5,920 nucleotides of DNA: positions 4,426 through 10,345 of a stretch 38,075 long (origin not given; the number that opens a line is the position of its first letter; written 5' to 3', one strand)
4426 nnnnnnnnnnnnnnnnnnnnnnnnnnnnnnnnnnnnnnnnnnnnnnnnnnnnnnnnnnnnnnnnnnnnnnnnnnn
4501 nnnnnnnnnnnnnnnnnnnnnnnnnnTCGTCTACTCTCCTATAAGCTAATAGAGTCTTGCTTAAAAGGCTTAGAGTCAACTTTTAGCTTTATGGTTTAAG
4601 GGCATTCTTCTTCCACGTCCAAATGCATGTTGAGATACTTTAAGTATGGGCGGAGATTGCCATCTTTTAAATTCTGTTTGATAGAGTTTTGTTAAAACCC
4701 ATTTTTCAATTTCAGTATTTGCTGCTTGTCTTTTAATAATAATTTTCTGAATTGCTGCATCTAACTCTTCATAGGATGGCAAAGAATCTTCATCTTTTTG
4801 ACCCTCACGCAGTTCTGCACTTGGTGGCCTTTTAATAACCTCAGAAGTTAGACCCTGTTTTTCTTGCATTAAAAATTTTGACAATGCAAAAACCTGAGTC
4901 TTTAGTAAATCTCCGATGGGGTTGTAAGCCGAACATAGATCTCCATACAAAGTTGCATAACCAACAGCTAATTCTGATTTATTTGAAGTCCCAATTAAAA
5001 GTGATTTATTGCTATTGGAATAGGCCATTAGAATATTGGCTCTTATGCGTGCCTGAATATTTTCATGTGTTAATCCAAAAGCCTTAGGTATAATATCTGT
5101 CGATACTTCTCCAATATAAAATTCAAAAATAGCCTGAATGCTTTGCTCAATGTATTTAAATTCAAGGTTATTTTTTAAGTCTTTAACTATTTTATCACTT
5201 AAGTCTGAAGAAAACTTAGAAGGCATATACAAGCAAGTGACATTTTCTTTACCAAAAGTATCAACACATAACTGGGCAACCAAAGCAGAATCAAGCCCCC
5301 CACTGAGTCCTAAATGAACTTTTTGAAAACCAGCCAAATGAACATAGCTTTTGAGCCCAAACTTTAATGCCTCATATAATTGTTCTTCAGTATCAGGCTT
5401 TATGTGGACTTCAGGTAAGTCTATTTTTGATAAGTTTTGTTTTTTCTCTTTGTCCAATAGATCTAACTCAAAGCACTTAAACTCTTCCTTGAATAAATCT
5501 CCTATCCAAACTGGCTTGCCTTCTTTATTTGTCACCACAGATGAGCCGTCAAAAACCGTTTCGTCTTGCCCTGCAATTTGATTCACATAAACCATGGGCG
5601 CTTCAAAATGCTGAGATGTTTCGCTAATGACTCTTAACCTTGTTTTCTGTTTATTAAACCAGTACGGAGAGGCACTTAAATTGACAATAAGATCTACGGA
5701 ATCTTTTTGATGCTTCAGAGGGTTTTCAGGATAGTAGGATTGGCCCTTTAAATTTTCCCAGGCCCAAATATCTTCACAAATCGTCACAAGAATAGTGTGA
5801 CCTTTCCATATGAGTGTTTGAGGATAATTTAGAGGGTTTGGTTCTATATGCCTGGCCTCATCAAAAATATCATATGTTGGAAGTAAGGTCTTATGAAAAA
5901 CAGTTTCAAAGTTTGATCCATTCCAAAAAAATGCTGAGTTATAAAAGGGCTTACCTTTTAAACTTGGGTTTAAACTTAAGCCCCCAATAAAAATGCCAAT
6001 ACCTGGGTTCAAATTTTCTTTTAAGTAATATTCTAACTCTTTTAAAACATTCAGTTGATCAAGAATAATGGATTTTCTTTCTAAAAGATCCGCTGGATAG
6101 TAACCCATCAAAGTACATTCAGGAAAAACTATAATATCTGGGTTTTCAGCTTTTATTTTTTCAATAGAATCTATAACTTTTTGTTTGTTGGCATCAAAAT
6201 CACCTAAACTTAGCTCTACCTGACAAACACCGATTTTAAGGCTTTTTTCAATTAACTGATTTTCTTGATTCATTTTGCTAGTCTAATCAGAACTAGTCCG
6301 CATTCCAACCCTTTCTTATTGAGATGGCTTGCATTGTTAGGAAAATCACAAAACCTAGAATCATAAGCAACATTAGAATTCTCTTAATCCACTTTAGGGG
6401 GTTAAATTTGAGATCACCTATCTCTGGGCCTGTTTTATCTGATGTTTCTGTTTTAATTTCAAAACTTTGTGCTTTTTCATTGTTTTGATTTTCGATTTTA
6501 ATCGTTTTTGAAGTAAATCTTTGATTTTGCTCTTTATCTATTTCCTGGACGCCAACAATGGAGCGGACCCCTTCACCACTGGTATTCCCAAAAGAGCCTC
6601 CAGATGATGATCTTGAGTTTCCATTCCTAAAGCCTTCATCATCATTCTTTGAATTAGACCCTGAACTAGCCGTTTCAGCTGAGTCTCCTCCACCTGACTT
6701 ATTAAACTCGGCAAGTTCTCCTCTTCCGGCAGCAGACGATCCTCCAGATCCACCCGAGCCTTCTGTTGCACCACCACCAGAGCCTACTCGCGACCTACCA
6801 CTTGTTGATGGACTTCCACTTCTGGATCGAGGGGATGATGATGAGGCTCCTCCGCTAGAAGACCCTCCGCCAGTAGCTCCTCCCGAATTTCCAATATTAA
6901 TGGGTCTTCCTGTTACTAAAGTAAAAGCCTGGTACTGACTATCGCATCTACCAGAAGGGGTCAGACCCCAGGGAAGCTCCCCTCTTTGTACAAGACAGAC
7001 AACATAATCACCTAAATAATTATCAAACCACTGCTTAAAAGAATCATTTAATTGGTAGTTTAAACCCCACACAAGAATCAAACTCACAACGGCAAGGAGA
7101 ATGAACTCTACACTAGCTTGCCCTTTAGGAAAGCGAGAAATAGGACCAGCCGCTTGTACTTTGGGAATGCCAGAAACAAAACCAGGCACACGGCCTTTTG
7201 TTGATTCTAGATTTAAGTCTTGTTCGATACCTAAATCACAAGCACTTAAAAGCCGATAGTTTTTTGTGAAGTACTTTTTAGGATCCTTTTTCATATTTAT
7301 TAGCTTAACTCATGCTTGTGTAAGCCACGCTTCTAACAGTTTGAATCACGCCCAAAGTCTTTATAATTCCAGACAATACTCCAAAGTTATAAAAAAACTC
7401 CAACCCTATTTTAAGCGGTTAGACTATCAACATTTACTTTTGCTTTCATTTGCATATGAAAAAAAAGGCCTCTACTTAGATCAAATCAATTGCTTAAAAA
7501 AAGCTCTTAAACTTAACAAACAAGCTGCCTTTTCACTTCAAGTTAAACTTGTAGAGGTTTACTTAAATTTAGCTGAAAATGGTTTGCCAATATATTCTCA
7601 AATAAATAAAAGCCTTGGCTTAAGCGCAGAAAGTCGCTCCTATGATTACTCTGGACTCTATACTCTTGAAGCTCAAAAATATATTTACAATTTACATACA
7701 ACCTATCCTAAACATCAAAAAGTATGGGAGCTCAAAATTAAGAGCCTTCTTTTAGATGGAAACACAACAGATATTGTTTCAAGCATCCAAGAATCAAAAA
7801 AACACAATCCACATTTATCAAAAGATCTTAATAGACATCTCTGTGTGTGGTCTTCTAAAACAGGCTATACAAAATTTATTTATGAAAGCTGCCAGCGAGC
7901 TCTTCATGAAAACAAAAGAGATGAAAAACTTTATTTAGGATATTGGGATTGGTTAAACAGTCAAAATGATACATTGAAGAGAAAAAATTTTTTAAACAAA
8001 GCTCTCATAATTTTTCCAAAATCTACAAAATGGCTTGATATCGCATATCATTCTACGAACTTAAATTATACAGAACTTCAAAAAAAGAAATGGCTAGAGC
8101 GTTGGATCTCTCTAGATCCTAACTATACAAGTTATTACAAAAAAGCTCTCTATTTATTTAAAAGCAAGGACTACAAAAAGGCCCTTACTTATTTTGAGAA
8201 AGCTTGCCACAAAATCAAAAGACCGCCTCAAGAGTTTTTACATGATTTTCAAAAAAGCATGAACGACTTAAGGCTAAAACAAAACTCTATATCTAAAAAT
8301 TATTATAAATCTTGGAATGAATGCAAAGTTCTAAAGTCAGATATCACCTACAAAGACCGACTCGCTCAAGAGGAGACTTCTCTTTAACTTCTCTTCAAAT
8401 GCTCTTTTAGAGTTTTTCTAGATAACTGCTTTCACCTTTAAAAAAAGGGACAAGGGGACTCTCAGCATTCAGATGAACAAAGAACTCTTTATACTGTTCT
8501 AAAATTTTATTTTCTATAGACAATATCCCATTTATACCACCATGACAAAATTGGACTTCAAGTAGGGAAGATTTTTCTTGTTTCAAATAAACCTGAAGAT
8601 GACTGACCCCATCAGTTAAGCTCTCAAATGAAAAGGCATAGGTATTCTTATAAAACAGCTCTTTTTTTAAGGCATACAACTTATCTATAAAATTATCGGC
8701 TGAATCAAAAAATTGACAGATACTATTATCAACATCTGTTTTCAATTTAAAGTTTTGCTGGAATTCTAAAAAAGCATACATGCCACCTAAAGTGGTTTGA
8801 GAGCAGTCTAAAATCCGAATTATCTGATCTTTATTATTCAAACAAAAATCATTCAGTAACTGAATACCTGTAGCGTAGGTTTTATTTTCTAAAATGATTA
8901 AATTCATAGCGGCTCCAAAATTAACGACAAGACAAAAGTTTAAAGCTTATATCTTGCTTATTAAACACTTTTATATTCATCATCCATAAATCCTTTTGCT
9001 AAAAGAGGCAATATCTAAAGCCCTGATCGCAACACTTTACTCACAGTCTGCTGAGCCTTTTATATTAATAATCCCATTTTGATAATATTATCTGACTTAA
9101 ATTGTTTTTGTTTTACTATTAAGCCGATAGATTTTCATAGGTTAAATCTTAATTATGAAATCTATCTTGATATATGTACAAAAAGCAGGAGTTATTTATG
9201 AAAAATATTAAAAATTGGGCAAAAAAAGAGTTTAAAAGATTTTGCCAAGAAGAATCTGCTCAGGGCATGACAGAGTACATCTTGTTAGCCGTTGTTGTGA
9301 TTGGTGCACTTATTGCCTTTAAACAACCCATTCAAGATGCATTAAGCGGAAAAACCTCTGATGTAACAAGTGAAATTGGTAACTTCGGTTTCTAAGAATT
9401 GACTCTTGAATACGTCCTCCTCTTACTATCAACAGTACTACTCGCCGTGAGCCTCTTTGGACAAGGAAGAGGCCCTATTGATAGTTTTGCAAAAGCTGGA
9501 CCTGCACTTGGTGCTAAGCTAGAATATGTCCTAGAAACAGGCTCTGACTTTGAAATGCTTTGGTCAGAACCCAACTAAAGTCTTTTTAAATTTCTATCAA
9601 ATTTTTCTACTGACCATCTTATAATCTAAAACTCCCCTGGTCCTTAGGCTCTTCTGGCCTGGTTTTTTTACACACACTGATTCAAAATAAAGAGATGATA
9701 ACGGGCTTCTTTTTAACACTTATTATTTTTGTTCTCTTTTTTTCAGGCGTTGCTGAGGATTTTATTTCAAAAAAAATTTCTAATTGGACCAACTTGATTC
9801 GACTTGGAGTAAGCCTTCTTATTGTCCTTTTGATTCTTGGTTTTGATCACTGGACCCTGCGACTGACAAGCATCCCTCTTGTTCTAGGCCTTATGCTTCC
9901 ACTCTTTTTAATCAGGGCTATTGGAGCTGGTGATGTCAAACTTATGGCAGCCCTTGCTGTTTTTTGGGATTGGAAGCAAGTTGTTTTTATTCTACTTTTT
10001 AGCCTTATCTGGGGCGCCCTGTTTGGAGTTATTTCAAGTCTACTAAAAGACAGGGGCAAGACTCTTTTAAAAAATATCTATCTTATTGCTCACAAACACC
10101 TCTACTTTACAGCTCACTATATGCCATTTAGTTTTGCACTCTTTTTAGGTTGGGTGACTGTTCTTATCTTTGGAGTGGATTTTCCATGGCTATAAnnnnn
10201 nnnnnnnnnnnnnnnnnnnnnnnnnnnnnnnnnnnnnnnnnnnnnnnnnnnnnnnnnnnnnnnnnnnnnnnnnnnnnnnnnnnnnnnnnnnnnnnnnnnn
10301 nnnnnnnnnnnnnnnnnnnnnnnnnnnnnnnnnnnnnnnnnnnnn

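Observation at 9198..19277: Tad/Flp pilus operon capped by a YD-repeat protein and a tiny secreted low-complexity protein: a hit-locus-like architecture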

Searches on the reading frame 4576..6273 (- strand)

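Call 50: search_protein_families(library=pfam, proteins=[window:4576-6273:-], max_evalue=0.00001)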
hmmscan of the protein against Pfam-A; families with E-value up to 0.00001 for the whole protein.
window:4576-6273:- (565 aa): 2 families
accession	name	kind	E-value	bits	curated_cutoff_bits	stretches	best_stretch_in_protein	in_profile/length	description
PF02540.23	NAD_synthase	-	3.6e-62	210.1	21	1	300-524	2-216/242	NAD synthase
PF00795.27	CN_hydrolase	-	2e-11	44.2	23.2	1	13-264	1-240/256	Carbon-nitrogen hydrolase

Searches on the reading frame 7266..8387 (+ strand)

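Call 4: search_protein_families(library=pfam, proteins=[window:7266-8387:+], max_evalue=0.1)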
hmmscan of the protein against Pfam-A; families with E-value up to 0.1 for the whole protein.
window:7266-8387:+ (373 aa): 7 families
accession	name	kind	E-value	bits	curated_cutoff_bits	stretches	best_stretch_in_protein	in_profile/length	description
PF13181.12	TPR_8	-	4.9e-06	26.7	25.7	1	288-314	2-28/34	Tetratricopeptide repeat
PF13428.12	TPR_14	-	5.9e-05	23.8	23.5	0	290-315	4-29/44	Tetratricopeptide repeat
PF07719.23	TPR_2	-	0.00052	20.4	27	1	289-314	3-28/34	Tetratricopeptide repeat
PF12895.13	ANAPC3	-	0.00058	20.5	27.2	1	276-313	11-49/82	Anaphase-promoting complex, cyclosome, subunit 3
PF00515.34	TPR_1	-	0.0045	17.2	27.8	1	289-313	3-27/34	Tetratricopeptide repeat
PF13424.12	TPR_12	-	0.017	15.7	30.1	0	289-313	5-29/77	Tetratricopeptide repeat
PF23300.3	HEAT_Nup120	-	0.034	14.4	29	1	283-335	24-75/170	Nucleoporin Nup120, HEAT repeats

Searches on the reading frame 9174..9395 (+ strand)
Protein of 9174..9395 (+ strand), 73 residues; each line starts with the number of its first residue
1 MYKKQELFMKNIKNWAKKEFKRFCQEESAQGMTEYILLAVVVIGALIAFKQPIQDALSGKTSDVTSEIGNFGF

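Call 3: search_protein_families(library=pfam, proteins=[window:9174-9395:+], max_evalue=0.1)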
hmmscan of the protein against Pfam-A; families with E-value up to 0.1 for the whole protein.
window:9174-9395:+ (73 aa): 3 families
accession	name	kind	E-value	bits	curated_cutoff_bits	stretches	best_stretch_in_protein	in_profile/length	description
PF16982.10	Flp1_like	-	1.5e-06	28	33.5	1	22-68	1-47/49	Putative Flagellin, Flp1-like, domain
PF19105.5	DUF5792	-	0.031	15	26.8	1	10-70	75-136/159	Family of unknown function (DUF5792)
PF04964.19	Flp_Fap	-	0.047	13.9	32.2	1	23-66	1-44/46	Flp/Fap pilin component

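Call 67: search_protein_families(library=ncbifam, proteins=[window:9198-9395:+], max_evalue=0.05)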
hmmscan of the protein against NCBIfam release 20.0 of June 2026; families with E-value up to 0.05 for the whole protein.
window:9198-9395:+ (65 aa): 0 families

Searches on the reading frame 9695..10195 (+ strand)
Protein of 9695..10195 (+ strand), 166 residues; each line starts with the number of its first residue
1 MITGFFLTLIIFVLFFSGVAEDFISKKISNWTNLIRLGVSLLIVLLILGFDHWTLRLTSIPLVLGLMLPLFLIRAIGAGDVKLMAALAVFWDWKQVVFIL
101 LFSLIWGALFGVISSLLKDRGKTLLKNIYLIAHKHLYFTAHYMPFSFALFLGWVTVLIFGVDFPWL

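Call 3: search_protein_families(library=pfam, proteins=[window:9695-10195:+], max_evalue=0.1)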
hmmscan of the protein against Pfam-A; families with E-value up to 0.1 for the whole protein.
window:9695-10195:+ (166 aa): 1 family
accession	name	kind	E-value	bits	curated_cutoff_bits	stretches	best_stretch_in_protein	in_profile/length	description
PF01478.23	Peptidase_A24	-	7e-12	46.2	26.5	1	10-112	2-104/104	Type IV leader peptidase family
